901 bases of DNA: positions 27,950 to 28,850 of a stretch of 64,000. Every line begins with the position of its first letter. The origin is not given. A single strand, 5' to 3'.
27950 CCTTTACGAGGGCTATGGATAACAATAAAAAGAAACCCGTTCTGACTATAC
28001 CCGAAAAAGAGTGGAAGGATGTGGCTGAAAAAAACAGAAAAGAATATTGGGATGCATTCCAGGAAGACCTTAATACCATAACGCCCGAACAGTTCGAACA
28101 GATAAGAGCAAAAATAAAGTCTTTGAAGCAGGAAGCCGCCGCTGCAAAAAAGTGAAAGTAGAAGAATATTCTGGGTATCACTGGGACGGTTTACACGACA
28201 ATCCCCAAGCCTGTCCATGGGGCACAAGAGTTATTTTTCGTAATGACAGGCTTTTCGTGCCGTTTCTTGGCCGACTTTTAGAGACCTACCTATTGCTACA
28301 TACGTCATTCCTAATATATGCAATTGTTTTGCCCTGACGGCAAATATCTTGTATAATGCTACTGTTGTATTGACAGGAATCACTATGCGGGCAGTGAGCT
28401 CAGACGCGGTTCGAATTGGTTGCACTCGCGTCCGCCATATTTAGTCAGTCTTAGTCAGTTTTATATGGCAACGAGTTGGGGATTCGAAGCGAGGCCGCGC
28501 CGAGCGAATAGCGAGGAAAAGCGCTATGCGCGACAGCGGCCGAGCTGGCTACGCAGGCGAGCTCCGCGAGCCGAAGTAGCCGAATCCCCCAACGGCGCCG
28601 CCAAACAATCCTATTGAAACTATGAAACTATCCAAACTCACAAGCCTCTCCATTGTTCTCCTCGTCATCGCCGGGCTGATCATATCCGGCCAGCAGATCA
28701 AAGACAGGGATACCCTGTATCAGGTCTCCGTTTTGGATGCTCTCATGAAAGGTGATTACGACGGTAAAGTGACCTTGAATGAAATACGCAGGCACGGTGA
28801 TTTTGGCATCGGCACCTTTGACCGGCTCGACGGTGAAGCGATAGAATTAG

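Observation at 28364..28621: Long GC-rich structured RNA candidate upstream of the ALDC-like gene, with a 17-mer shared with the SsuA-like gene leader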

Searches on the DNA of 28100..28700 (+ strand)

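Call 7: search_rna_families(source=window, start=28100, end=28700, threshold=evalue, max_evalue=10, show_alignments=3)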
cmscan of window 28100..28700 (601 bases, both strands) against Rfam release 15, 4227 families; matches with E-value up to 10: 5.
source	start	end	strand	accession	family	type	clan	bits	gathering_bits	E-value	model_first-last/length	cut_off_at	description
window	28101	28173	+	RF03091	Clostridium-PBP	Gene; sRNA;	-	19.6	94.4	5.4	1-73/73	no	Clostridium-PBP RNA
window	28100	28134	+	RF03064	RAGATH-18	Gene; sRNA;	-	16.6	44.9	3.7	37-71/71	5'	RAGATH-18 RNA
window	28127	28167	+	RF00382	DnaX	Cis-reg; frameshift_element;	-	13.7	35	2.3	1-65/65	no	DnaX ribosomal frameshifting element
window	28102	28181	+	RF01676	P31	Gene; sRNA;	-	13.6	40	8.5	1-82/82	no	Pseudomonas sRNA P31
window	28376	28425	+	RF02248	Six3os1_3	Gene; lncRNA;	-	10.2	40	5.5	1-75/75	no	Six3os1 conserved region 3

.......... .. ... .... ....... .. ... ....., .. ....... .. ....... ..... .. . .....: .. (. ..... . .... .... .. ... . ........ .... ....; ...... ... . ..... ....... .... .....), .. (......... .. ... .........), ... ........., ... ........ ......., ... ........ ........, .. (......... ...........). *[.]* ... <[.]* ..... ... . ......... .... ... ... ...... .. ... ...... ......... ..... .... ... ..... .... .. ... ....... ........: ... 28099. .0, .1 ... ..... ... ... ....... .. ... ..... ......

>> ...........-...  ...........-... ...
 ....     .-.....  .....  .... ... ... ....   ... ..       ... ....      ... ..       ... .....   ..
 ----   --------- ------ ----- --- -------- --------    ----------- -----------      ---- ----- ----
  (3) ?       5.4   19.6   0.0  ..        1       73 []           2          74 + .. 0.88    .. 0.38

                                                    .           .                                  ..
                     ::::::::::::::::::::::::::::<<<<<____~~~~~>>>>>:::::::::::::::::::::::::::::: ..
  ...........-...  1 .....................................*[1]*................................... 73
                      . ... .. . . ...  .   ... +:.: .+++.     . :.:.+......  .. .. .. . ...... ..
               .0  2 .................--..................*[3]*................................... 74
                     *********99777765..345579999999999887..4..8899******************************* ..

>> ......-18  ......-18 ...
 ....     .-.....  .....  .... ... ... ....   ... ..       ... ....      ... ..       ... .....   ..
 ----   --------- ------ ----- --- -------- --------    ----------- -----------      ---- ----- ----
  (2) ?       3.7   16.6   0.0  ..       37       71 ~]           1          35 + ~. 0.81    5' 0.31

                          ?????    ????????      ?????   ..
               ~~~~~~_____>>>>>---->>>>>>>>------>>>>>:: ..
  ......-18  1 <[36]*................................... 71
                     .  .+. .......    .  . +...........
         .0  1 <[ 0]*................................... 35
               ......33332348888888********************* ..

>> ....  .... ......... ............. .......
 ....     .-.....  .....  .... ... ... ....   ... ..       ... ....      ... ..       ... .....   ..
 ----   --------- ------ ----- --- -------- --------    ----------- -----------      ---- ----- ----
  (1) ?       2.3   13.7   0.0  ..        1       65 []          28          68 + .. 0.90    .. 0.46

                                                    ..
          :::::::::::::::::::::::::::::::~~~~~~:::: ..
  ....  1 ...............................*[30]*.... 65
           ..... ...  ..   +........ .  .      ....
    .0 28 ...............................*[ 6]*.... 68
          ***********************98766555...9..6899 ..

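Call 66: build_rna_model(alignment_id=A4)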
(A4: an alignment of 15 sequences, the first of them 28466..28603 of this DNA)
Model R1 built from alignment A4 (15 sequences, 140 columns); structure: RNAalifold consensus.
model positions 136; base pairs 33; branch points 2; effective number of sequences 1.46; information 0.59 bits per position. Calibrated on 0.2 Mb of random sequence (short: E-values are rough).
structure used (alignment columns):
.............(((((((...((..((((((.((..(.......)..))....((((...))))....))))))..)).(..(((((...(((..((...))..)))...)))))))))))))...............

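Call 67: search_with_rna_model(model_id=R1, sources=[window, L128, L131, L139, L140, L143, L145, L146, L148, L149, L151, L153, L156, L158, L160, L161, L164, L165, L166, L129, L130, L132, L133, L134, L137, L138], max_evalue=1, make_alignment=true)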
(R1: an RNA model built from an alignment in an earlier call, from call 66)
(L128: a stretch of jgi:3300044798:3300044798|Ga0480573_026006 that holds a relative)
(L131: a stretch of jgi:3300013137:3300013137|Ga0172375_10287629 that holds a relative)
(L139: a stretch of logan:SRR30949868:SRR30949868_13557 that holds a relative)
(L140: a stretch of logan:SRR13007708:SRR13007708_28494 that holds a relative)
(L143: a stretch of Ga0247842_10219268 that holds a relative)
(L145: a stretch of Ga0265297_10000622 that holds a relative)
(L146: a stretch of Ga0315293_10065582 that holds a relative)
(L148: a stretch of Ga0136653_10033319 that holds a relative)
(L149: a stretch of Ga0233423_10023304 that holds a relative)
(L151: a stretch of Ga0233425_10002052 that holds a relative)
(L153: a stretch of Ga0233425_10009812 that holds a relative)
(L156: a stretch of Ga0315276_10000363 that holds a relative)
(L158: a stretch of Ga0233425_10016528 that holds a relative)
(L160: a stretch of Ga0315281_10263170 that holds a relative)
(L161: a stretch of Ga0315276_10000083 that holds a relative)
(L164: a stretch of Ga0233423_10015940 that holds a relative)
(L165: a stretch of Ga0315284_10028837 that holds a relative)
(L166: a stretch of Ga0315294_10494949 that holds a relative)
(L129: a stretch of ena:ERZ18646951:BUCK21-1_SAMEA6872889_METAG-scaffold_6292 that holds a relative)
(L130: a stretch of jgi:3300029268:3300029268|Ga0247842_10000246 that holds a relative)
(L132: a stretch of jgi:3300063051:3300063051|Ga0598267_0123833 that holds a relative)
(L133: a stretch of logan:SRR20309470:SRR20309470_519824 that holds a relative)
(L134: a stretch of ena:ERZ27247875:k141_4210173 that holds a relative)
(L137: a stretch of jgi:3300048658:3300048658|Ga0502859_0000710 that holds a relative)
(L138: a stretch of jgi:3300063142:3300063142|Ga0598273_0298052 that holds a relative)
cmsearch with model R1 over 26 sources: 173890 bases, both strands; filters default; matches with E-value up to 1: 28.
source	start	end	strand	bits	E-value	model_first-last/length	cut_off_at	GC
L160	1262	1397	+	151.9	1.5e-40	1-136/136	no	0.6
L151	8797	8932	+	148.4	1.4e-39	1-136/136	no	0.64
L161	1041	1176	+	145.2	1.1e-38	1-136/136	no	0.65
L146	1415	1550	-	145.2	1.1e-38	1-136/136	no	0.66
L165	271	406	+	145.2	1.1e-38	1-136/136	no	0.66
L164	2673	2808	+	144.5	1.8e-38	1-136/136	no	0.62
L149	2224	2359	+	144.3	2.1e-38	1-136/136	no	0.66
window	28466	28603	+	140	3.3e-37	1-136/136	no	0.67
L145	1524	1659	-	139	6.1e-37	1-136/136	no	0.65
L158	6606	6741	-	136.8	2.6e-36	1-136/136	no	0.61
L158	7011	7144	-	136.7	2.7e-36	1-136/136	no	0.59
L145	1006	1139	-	136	4.4e-36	1-136/136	no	0.56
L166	935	1064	+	123.8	1.2e-32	1-136/136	no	0.53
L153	135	268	+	123.5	1.4e-32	1-136/136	no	0.53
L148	1402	1537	+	119.3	2.2e-31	1-136/136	no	0.64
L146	2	133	-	113.2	1.1e-29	1-136/136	no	0.6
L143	18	149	-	111.5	3.3e-29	1-136/136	no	0.54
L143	162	295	-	109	1.6e-28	1-136/136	no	0.6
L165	1689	1820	+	107.4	4.6e-28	1-136/136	no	0.61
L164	2844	2972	+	106.3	9.2e-28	1-136/136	no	0.57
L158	7158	7287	-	105.1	2.1e-27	1-136/136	no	0.61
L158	7301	7430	-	105.1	2.1e-27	1-136/136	no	0.61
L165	2757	2888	+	104.2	3.7e-27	1-136/136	no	0.61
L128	1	126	+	98.7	1.2e-25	1-136/136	no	0.57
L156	1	108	-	92.1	8.9e-24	1-114/136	3'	0.54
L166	1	65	+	43.1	5.2e-10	68-136/136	5'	0.58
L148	1347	1386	+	11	0.51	1-136/136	no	0.65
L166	880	919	+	10.9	0.57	1-136/136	no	0.65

Alignment A5: 28 matches aligned to the model, 142 columns, each read 5' to 3' on its own strand. Consensus structure (alignment columns), stored with it:
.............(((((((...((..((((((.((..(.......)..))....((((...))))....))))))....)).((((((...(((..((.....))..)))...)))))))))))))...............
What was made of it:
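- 28466..28603 (+): The element itself, with a type A core. It forms a three-way junction of helices P0, P1-P2 and P3, followed by a pseudo-tRNA 3' tail ending in CCA. cmsearch gives 140 bits, E 3e-37, over the full model (call 67).
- On REP/BIME: There is one copy in 64 kb (call 67).
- The window copy scores 140 bits, E 3e-37 (call 67).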

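Call 78: search_with_rna_model(model_id=R1, source=window, start=28300, end=28470, filters=off, max_evalue=10, show_alignments=2)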
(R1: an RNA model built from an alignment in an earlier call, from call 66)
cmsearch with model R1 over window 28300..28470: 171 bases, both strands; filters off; matches with E-value up to 10: 6.
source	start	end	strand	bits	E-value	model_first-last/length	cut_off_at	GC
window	28388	28447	-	0.5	0.45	1-136/136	no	0.57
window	28388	28447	+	0.4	0.5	1-136/136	no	0.57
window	28316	28356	+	-2.5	3.3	1-136/136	no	0.34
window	28363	28386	-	-2.8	4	1-136/136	no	0.33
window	28383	28387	+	-3.1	4.6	59-63/136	no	0.4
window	28335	28355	-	-3.1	4.8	1-136/136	no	0.33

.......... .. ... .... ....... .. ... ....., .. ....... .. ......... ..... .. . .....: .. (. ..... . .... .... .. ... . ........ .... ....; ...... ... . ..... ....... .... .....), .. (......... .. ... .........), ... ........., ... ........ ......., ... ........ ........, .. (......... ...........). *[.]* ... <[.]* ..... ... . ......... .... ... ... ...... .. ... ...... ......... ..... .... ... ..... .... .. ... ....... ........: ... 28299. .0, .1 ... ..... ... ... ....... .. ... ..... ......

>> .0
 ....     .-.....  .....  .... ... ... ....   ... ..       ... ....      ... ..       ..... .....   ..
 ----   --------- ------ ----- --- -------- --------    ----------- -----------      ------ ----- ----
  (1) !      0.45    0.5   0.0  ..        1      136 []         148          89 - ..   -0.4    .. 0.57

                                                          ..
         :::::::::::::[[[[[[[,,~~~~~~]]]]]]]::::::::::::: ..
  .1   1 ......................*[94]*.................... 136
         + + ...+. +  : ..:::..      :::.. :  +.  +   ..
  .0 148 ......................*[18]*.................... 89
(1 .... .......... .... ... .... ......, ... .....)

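Call 96: search_with_rna_model(model_id=R1, sources=[L008, L009, L010, L011, L012, L013, L014, L015, L016, L017, L018, L019, L020, L021, L022, L023, L024, L025, L026, L027, L028, L029, L030, L031, L032, L033, L034, L035, L036, L037, L038, L039, L040, L041, L042, L043, L044, L045, L046, L047, L048, L049, L050, L051, L052, L053, L054, L055, L056, L057, L058, L059, L060, L061, L062, L063, L064, L065, L066, L067, L068, L069, L070, L071, L072, L073, L074, L075, L076, L077, L078, L079, L080, L081, L082, L083, L084, L085, L086, L087, L088, L089, L090, L091, L092, L093, L094, L095, L096, L097, L098, L099, L100, L141, L142, L144, L147, L150, L152, L154], max_evalue=0.01)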
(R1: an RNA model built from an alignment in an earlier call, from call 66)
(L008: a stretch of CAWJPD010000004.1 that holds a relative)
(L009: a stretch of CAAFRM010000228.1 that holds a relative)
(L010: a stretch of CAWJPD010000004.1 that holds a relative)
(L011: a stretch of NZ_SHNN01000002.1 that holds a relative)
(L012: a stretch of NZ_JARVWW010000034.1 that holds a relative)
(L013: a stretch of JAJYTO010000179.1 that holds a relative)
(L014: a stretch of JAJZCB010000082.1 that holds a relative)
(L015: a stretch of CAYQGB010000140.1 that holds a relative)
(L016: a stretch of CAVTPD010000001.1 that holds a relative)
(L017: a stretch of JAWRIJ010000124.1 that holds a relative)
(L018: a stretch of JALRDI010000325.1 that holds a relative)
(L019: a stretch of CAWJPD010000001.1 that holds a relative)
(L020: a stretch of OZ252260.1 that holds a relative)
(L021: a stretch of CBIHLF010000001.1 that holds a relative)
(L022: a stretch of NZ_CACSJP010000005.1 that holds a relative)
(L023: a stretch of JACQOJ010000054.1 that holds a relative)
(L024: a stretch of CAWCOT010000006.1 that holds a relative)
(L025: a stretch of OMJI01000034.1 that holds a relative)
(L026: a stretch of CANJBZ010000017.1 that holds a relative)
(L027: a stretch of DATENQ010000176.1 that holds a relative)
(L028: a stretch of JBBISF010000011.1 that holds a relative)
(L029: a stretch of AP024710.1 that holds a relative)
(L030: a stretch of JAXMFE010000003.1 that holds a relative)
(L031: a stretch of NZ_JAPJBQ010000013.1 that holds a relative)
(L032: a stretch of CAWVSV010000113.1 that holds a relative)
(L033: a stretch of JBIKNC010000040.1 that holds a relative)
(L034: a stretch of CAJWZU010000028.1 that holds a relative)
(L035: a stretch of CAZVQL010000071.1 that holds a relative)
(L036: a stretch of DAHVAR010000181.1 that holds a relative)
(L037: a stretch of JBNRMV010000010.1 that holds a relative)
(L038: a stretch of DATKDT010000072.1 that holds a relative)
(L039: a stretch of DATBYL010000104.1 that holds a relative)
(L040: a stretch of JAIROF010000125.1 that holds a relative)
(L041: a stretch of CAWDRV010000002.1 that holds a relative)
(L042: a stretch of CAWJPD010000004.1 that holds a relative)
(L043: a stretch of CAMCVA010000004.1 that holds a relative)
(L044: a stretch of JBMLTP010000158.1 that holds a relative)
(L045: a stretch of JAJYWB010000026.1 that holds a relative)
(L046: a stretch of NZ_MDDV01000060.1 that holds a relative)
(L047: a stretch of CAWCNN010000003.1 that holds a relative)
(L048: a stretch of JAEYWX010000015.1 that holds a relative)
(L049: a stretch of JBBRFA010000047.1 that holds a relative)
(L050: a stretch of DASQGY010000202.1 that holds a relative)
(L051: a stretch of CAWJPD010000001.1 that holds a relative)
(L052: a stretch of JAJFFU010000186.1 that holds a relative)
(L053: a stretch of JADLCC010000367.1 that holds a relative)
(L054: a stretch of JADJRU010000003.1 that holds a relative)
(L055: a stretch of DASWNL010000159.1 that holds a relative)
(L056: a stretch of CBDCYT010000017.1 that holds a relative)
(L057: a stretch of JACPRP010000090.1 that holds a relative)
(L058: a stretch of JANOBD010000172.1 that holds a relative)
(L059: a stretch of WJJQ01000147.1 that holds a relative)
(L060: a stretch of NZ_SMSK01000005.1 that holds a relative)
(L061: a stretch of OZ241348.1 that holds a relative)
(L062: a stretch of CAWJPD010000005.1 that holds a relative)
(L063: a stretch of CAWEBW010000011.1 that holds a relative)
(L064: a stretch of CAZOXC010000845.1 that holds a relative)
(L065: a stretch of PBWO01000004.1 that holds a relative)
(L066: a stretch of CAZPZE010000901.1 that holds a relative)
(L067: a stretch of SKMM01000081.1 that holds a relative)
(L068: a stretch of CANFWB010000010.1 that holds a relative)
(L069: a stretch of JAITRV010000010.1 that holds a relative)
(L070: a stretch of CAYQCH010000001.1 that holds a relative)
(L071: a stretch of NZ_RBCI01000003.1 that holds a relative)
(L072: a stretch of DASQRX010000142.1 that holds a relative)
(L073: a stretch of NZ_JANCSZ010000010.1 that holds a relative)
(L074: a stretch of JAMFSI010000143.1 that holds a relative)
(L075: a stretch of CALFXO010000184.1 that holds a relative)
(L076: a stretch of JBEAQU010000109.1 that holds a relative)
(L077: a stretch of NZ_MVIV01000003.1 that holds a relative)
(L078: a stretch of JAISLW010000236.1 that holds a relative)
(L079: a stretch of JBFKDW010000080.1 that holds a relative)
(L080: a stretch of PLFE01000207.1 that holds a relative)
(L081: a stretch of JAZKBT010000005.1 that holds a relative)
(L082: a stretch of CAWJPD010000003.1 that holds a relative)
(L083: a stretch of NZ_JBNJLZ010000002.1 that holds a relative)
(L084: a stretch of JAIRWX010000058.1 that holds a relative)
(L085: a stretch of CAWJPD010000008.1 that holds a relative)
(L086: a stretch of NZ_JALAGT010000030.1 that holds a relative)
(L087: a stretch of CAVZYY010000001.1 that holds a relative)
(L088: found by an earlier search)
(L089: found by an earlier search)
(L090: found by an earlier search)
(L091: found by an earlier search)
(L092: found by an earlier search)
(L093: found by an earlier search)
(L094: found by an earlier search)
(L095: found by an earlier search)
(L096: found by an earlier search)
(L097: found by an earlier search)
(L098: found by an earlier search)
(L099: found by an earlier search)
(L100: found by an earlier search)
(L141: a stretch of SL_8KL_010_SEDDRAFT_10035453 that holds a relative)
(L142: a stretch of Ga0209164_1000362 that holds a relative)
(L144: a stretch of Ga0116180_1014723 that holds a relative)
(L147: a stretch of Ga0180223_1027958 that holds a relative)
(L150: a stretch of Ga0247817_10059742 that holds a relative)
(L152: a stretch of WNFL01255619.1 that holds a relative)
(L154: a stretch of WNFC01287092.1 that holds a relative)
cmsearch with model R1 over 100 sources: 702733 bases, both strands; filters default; matches with E-value up to 0.01: 0.
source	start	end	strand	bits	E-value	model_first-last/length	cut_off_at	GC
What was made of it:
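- There were 0 hits in 703 kb of unrelated control loci (call 96).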
